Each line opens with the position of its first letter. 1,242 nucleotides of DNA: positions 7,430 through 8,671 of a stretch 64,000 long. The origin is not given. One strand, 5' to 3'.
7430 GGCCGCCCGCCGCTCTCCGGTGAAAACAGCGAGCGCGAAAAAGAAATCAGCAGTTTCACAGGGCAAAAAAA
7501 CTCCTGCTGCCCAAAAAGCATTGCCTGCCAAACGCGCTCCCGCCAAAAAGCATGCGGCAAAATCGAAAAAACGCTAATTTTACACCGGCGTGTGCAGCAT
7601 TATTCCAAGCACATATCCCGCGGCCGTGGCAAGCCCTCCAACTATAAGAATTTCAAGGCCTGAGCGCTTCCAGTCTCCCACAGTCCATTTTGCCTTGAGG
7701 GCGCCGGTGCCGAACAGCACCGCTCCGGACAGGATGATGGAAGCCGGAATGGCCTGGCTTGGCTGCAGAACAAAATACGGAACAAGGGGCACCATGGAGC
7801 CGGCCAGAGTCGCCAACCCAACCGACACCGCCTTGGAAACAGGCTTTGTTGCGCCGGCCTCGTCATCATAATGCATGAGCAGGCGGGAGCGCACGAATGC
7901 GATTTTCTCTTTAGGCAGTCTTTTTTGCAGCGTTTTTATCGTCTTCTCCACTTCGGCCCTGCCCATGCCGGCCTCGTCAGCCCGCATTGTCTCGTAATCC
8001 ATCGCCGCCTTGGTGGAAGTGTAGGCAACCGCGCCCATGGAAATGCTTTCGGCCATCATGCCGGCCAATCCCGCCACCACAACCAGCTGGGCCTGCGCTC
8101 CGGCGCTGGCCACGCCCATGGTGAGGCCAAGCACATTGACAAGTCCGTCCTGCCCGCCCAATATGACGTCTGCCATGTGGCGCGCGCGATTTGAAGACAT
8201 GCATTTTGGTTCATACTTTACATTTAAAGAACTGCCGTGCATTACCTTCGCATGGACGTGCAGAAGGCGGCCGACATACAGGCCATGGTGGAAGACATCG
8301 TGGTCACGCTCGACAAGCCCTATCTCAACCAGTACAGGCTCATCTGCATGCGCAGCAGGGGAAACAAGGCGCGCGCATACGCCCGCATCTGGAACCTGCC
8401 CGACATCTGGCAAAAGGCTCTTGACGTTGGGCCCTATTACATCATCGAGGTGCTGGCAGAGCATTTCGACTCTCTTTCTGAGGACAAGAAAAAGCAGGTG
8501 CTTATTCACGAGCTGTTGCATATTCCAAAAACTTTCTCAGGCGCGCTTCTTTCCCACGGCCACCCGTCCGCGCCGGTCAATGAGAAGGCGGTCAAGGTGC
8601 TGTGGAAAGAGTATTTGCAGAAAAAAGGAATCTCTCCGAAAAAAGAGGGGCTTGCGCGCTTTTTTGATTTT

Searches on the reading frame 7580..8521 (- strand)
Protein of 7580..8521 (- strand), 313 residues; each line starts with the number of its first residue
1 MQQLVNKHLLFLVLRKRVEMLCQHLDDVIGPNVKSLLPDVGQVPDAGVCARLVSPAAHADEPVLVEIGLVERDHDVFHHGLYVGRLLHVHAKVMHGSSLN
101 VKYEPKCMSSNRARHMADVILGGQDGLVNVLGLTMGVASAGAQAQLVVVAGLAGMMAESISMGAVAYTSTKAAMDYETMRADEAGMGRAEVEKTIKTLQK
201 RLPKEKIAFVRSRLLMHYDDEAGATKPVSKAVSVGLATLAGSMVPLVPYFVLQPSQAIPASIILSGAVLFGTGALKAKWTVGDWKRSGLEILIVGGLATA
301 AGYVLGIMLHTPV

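Call 71: search_protein_families(library=pfam, max_evalue=0.00001, proteins=[window:7580-8521:-])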
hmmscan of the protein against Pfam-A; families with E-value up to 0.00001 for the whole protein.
window:7580-8521:- (313 aa): 1 family
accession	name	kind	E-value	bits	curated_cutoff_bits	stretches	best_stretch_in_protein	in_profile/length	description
PF01988.24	VIT1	-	1.5e-34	120.1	28.1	1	118-306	3-213/214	VIT family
